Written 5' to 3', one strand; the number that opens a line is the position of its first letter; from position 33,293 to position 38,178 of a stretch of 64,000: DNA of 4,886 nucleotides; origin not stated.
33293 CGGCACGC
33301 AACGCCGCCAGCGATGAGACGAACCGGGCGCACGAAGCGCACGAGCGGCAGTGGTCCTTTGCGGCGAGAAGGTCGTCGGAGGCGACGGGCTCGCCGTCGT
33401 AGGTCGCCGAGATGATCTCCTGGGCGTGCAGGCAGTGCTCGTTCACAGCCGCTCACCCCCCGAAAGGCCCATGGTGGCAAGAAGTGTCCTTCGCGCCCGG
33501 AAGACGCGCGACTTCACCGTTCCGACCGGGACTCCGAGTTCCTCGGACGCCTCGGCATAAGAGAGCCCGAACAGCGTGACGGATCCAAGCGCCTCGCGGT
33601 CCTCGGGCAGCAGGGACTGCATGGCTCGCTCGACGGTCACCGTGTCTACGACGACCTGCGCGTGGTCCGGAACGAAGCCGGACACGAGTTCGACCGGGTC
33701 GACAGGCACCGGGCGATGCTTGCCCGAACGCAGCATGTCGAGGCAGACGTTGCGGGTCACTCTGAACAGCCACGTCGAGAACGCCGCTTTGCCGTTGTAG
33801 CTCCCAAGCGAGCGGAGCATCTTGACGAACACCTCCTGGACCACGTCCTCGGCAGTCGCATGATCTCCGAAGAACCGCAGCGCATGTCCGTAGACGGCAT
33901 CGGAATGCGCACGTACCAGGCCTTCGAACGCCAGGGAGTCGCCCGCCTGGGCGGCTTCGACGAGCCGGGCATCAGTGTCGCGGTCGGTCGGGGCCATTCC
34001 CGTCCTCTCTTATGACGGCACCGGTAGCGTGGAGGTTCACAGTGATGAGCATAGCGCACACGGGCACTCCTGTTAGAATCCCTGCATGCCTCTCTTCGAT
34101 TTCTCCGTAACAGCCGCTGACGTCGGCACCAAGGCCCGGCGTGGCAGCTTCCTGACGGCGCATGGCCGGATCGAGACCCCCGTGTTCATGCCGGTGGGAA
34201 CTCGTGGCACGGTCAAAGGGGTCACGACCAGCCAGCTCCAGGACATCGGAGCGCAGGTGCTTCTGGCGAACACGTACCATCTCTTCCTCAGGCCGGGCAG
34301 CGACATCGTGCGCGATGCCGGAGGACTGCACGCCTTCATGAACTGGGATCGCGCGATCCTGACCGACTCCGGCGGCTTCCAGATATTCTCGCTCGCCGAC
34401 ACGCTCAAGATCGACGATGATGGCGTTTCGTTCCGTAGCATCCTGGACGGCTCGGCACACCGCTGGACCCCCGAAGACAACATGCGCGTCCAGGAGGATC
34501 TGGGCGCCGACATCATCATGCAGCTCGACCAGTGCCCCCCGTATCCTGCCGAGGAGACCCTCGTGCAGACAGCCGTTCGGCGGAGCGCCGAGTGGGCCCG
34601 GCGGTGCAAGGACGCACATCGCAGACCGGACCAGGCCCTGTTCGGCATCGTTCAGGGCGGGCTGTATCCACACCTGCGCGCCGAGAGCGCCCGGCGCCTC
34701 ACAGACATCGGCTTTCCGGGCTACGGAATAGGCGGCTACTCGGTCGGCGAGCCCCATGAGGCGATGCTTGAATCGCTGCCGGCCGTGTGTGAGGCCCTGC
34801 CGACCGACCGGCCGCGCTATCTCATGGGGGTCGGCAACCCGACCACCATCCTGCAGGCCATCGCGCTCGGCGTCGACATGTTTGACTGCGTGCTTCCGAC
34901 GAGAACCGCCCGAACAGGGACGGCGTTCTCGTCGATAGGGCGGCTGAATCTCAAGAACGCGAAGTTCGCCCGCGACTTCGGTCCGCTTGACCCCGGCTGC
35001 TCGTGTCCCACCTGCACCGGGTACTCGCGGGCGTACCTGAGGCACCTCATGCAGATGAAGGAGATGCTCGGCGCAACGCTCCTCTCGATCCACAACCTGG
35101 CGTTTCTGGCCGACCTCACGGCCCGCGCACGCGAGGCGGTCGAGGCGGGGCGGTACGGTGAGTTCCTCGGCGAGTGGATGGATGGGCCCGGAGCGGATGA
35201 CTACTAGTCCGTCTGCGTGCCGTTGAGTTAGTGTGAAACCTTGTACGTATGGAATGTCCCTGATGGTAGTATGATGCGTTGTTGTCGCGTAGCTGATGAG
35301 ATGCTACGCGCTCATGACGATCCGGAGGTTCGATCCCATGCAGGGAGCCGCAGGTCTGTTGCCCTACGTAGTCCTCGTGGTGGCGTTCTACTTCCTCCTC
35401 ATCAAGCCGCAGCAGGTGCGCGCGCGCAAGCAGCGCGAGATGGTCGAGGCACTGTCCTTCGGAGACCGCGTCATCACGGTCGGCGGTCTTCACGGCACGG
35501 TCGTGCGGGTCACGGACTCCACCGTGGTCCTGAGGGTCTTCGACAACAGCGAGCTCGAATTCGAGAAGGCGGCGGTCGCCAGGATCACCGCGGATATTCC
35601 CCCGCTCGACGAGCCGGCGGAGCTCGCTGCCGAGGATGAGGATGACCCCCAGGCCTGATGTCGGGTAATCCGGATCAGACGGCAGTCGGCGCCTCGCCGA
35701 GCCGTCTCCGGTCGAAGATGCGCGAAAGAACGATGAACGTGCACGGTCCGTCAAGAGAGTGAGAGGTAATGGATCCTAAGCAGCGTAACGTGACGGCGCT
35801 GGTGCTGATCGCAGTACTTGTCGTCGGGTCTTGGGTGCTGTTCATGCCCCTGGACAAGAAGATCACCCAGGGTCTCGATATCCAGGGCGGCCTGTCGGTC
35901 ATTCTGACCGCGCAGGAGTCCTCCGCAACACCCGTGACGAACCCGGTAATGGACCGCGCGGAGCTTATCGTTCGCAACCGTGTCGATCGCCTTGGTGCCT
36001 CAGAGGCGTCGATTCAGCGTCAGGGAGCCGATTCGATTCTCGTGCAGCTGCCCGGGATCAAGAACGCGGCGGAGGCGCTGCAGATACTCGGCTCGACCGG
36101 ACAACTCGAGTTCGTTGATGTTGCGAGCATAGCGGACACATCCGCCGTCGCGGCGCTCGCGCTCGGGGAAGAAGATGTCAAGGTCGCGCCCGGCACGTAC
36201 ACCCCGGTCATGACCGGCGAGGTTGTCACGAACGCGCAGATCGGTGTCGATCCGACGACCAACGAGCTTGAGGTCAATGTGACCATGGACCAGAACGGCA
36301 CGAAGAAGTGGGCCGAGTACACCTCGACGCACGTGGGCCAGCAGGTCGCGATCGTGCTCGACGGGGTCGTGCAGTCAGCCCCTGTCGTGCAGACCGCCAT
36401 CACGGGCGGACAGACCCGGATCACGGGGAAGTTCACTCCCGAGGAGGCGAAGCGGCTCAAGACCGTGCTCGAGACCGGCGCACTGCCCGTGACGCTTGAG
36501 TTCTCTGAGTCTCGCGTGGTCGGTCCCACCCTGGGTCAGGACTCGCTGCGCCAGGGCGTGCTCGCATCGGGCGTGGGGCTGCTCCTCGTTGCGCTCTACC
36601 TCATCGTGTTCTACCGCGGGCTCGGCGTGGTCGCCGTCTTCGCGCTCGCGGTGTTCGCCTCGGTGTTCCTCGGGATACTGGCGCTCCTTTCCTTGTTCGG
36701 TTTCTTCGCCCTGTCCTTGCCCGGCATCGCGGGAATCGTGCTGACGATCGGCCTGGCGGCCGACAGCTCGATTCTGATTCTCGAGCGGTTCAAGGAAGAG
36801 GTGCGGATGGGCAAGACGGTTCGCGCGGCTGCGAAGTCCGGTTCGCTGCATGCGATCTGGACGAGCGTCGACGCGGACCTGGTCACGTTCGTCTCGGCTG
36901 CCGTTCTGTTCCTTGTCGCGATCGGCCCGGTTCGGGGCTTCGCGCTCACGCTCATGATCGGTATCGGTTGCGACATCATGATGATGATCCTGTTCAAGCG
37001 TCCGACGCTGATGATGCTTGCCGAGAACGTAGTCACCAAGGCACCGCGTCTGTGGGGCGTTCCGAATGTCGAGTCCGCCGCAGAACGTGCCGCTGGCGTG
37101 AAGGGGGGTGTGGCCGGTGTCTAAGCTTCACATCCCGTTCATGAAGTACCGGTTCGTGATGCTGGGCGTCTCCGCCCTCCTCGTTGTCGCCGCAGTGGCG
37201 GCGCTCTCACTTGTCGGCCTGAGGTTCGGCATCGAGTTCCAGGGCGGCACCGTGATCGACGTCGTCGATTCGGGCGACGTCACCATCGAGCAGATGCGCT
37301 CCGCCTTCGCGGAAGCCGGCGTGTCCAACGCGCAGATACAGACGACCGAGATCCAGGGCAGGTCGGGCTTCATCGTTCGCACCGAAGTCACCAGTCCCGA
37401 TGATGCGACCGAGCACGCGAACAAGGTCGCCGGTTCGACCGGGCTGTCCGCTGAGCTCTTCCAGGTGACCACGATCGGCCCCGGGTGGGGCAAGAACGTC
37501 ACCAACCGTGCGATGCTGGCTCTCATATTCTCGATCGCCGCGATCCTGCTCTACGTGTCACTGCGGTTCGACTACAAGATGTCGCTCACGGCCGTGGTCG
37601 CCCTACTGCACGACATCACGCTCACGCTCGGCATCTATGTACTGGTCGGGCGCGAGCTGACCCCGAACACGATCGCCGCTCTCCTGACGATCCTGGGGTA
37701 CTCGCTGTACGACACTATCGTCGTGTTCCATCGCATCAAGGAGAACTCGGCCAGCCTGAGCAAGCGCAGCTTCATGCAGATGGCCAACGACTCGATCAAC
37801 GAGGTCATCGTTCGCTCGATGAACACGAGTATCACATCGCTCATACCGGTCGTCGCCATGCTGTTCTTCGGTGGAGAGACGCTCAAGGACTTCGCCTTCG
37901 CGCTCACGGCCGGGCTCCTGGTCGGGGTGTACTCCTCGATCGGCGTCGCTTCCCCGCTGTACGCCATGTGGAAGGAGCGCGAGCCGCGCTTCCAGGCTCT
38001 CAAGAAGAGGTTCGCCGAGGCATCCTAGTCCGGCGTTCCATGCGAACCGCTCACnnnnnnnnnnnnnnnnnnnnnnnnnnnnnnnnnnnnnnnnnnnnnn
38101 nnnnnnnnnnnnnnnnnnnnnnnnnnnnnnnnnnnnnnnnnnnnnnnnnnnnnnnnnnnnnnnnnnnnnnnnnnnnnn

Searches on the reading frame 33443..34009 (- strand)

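Call 14: search_protein_families(library=pfam, proteins=[window:33443-34009:-], max_evalue=0.00001)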
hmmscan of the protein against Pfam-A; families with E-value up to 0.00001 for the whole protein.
window:33443-34009:- (188 aa): 3 families
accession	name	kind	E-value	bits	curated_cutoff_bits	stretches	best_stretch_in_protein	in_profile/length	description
PF04542.20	Sigma70_r2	-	1.7e-21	76.2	24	1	31-97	1-69/71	Sigma-70 region 2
PF08281.18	Sigma70_r4_2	-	9.7e-15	54.4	25.7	1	126-176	4-54/54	Sigma-70, region 4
PF04545.22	Sigma70_r4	-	9e-07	28.8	24.1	1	129-176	1-48/50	Sigma-70, region 4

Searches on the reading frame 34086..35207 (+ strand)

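Call 14: search_protein_families(library=pfam, proteins=[window:34086-35207:+], max_evalue=0.00001)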
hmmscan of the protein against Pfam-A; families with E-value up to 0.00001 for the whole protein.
window:34086-35207:+ (373 aa): 1 family
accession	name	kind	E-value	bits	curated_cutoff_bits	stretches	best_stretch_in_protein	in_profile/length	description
PF01702.25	TGT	-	5e-156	519.7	26.3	1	16-365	2-352/357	Queuine tRNA-ribosyltransferase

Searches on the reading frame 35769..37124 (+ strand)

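Call 14: search_protein_families(library=pfam, proteins=[window:35769-37124:+], max_evalue=0.00001)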
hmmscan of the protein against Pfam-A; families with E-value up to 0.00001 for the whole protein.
window:35769-37124:+ (451 aa): 4 families
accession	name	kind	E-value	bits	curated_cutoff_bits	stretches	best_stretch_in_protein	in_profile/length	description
PF22599.2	SecDF_P1_head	-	2.4e-32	111.6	27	1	145-241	18-114/114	SecDF, P1 head subdomain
PF21760.3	SecD_1st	-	4.3e-22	77.8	27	1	61-119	1-59/60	Protein translocase subunit SecDF, P1 domain, N-terminal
PF02355.23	SecD_SecF_C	-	2.8e-16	59.9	20.5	1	243-419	13-188/189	Protein export membrane protein SecD/SecF, C-terminal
PF03176.21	MMPL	-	1.9e-07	30.8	20.5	1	259-426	141-310/333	MMPL family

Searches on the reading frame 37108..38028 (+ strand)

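Call 14: search_protein_families(library=pfam, proteins=[window:37108-38028:+], max_evalue=0.00001)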
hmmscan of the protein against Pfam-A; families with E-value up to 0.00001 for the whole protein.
window:37108-38028:+ (306 aa): 1 family
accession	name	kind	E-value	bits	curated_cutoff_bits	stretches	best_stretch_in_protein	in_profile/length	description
PF02355.23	SecD_SecF_C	-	4.1e-58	196.3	20.5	1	111-290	9-188/189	Protein export membrane protein SecD/SecF, C-terminal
